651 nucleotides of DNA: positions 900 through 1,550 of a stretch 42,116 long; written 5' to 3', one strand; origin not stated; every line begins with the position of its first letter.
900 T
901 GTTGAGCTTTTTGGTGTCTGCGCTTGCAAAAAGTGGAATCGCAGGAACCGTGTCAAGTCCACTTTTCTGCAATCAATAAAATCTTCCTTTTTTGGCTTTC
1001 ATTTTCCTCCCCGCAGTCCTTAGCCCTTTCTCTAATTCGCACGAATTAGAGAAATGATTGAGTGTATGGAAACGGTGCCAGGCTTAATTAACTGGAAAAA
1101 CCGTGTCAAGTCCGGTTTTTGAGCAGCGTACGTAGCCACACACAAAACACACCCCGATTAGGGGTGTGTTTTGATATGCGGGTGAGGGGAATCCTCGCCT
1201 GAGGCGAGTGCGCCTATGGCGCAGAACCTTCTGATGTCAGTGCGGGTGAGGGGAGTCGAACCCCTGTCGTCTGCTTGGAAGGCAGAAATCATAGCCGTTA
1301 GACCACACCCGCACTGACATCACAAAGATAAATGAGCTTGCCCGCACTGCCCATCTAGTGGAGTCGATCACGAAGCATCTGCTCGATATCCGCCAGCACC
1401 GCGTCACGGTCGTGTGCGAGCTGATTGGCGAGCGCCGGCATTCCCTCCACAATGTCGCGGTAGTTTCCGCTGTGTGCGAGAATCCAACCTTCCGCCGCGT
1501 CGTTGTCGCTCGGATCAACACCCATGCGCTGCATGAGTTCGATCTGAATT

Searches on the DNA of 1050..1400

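Call 84: search_rna_families(source=window, start=1050, end=1400, threshold=evalue, max_evalue=5)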
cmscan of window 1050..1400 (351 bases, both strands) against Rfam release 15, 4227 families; matches with E-value up to 5: 8.
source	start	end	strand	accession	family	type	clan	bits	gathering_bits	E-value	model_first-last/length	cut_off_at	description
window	1241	1312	-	RF00005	tRNA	Gene; tRNA;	CL00001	64.5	29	5.7e-14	1-71/71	no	tRNA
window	1136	1181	-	RF04176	mir-3149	Gene; miRNA;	-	21.5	100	0.11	1-83/83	no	mir-3149 microRNA precursor family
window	1242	1312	-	RF01684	mascRNA-menRNA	Gene;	-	19.1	42.5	0.19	1-56/56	no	MALAT1-associated small cytoplasmic RNA/MEN beta RNA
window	1227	1328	+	RF03689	mir-5892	Gene; miRNA;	-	15.8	82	2.5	1-90/90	no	mir-5892 microRNA precursor family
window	1232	1306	-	RF00233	Tymo_tRNA-like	Cis-reg;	-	15.4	40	0.65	1-84/84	no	Tymovirus/Pomovirus/Furovirus tRNA-like 3' UTR element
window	1114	1206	+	RF02924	skipping-rope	Gene; sRNA;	-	13.7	36.7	2.3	1-80/80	no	skipping-rope RNA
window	1068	1120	+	RF00214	Retro_dr1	Cis-reg;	-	13.5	42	4.7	1-90/90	no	Retrovirus direct repeat 1 (dr1)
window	1078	1119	+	RF00372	sroH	Gene; sRNA;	-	10.8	80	2.3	119-161/161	no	sroH RNA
